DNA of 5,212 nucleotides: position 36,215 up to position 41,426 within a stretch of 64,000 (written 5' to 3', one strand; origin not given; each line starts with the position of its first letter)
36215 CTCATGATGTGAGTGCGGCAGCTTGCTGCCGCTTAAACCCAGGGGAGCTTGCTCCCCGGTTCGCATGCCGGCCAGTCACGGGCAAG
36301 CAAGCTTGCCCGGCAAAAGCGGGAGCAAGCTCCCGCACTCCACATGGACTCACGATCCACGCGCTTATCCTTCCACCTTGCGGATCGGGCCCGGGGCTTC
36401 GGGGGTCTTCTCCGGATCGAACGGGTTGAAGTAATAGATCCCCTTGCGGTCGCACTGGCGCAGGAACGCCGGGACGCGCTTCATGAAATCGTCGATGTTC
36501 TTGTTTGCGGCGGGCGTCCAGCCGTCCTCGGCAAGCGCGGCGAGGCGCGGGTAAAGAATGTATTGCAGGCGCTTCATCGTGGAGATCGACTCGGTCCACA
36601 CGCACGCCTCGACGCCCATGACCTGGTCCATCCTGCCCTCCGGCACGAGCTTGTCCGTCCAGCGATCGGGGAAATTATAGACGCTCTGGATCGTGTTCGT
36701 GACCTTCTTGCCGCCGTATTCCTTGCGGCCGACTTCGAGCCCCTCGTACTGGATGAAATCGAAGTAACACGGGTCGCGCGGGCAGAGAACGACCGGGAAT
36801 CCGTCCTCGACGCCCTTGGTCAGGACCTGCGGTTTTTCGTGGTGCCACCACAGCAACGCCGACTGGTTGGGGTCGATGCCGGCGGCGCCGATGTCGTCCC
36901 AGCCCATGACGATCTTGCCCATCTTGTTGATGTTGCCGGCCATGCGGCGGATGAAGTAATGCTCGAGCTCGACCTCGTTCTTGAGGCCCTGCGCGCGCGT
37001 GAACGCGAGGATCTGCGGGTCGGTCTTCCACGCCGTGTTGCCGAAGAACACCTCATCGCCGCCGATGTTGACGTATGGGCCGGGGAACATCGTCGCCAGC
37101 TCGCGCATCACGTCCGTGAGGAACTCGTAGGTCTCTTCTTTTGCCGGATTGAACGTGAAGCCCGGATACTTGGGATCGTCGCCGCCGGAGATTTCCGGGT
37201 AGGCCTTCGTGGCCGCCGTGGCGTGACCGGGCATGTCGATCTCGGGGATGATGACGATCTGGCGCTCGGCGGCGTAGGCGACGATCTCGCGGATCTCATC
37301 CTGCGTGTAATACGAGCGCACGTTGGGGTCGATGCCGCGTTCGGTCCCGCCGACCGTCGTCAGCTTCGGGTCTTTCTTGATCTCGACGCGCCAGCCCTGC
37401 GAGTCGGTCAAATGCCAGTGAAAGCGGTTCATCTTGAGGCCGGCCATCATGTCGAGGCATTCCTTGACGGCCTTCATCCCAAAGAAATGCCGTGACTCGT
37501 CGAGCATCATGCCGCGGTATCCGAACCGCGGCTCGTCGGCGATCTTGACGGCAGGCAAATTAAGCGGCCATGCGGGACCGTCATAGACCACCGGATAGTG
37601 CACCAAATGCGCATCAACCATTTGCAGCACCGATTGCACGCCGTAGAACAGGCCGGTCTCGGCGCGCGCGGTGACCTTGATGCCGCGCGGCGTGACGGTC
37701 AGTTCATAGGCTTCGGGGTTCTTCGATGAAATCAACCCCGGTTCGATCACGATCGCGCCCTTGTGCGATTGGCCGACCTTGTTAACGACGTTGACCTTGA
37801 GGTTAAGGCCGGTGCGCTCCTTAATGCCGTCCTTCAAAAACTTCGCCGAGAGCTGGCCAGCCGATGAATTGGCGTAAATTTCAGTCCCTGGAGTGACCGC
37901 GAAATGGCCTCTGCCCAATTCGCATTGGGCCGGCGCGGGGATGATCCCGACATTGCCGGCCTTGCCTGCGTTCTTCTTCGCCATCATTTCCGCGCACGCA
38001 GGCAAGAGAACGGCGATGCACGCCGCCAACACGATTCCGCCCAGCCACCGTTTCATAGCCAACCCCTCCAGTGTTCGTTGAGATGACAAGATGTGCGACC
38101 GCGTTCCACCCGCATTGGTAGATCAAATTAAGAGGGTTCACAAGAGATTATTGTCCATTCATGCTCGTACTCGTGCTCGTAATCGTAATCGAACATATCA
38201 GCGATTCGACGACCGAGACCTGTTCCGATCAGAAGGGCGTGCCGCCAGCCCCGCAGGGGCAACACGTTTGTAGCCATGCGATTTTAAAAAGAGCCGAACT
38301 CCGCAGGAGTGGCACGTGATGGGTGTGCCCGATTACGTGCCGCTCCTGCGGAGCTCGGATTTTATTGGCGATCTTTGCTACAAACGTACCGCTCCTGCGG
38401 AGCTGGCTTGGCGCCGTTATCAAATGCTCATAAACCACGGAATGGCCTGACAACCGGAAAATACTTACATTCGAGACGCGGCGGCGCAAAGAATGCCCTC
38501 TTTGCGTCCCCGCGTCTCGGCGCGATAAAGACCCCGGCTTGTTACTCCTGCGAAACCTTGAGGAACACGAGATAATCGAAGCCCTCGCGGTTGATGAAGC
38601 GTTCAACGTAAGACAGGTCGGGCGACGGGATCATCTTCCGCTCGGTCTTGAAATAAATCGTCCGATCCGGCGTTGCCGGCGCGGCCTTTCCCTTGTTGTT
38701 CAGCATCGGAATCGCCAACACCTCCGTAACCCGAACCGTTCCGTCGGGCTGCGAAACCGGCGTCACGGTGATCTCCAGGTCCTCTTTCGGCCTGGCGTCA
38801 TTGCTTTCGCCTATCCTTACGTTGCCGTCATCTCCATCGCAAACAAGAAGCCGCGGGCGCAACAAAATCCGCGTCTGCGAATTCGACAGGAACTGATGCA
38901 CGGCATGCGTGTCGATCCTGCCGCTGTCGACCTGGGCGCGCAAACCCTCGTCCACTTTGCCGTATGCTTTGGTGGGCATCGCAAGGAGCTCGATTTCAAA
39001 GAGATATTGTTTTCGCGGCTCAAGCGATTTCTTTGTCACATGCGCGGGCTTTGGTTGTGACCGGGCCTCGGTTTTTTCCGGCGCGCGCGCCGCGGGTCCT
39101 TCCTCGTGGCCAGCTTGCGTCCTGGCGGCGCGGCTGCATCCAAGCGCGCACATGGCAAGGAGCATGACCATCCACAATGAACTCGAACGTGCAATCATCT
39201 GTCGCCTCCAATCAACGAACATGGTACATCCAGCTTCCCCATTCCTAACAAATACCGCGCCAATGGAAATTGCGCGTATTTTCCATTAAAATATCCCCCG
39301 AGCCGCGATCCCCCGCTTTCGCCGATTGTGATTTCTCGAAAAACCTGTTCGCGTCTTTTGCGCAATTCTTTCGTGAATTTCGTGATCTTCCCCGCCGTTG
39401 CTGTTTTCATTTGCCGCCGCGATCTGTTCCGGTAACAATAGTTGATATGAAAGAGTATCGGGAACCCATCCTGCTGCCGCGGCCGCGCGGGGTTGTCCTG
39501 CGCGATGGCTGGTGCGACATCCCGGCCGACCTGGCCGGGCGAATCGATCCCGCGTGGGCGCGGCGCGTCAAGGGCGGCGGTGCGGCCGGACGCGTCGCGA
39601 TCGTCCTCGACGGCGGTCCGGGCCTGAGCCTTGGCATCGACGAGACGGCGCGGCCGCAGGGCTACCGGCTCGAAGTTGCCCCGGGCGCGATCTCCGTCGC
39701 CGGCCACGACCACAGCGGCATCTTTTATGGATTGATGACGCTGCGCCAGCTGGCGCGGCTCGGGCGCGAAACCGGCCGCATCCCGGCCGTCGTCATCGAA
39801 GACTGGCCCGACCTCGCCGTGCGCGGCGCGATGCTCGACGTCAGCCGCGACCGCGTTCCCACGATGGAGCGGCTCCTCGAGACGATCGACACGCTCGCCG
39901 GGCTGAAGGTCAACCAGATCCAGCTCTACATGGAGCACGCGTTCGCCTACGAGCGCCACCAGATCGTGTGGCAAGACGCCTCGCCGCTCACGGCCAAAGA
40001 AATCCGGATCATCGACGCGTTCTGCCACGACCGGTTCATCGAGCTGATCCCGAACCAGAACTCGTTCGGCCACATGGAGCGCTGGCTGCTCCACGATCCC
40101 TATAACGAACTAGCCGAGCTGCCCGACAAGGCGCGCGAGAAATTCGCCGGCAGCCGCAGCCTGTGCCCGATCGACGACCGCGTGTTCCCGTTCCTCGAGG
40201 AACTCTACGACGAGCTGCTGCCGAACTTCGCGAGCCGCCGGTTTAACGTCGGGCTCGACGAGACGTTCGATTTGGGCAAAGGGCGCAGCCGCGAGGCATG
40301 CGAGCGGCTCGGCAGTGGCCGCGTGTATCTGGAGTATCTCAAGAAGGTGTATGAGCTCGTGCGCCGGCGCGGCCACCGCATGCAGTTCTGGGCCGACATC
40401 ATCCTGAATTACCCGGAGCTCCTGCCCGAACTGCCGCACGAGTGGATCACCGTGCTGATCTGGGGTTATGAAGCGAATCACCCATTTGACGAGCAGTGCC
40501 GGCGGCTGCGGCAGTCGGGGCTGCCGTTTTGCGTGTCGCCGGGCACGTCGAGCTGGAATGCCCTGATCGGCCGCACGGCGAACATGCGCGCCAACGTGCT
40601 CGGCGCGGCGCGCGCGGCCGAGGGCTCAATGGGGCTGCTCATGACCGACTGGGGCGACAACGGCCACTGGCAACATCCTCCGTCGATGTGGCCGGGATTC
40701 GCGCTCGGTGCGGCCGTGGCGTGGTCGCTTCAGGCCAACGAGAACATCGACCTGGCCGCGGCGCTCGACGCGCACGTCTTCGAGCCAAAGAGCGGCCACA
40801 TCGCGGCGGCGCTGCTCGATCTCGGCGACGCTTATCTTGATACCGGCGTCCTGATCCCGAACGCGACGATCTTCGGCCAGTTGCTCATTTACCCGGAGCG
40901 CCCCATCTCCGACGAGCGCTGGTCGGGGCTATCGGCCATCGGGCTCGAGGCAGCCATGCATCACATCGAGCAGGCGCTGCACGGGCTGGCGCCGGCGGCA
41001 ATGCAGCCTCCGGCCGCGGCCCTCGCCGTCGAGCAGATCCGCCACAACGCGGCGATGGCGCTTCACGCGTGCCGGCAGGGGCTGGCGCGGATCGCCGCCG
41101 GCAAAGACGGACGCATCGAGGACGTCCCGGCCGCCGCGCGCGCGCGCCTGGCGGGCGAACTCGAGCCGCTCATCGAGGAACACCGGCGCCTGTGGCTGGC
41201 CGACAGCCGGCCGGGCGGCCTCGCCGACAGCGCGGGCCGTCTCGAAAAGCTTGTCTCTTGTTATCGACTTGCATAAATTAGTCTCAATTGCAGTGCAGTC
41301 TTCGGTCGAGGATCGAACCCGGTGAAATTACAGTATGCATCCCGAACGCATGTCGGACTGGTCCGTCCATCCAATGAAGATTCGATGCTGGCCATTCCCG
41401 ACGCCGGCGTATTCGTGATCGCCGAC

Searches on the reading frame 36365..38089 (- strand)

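Call 67: search_protein_families(library=pfam, proteins=[window:36365-38089:-], max_evalue=0.001)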
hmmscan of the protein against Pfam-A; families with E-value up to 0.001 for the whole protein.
window:36365-38089:- (574 aa): 2 families
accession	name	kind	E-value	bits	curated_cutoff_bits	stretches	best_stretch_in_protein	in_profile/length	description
PF00728.28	Glyco_hydro_20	-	4.6e-102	342.4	22.3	1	189-526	1-347/348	Glycosyl hydrolase family 20, catalytic domain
PF02838.20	Glyco_hydro_20b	-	1.8e-21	77.6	26.1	1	48-185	3-123/124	Glycosyl hydrolase family 20, domain 2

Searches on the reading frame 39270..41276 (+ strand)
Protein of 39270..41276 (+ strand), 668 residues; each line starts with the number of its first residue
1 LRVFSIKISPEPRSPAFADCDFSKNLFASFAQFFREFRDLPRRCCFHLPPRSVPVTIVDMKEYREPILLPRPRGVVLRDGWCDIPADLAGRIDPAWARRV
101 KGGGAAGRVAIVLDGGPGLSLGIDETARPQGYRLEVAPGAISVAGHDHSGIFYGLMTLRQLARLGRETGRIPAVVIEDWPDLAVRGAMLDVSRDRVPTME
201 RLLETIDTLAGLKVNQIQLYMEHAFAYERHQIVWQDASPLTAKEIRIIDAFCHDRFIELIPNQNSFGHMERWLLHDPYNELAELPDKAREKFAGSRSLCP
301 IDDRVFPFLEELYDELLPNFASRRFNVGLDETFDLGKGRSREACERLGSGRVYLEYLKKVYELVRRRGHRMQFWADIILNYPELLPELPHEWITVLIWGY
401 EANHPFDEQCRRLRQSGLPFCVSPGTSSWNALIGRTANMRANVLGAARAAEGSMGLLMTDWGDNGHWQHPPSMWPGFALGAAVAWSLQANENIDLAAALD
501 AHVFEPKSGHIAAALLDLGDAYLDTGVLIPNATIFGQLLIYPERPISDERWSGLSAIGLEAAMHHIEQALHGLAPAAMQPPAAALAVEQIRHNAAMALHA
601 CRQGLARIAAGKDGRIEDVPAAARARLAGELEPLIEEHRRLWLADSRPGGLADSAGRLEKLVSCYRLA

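Call 68: search_protein_families(library=pfam, proteins=[window:39270-41276:+], max_evalue=0.001)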
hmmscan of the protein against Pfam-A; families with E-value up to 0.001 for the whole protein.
window:39270-41276:+ (668 aa): 2 families
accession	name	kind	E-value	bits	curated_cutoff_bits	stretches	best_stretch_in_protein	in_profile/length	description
PF00728.28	Glyco_hydro_20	-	1.4e-17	64.6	22.3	1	185-425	4-262/348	Glycosyl hydrolase family 20, catalytic domain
PF02838.20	Glyco_hydro_20b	-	4.2e-12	47.3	26.1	1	121-179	67-124/124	Glycosyl hydrolase family 20, domain 2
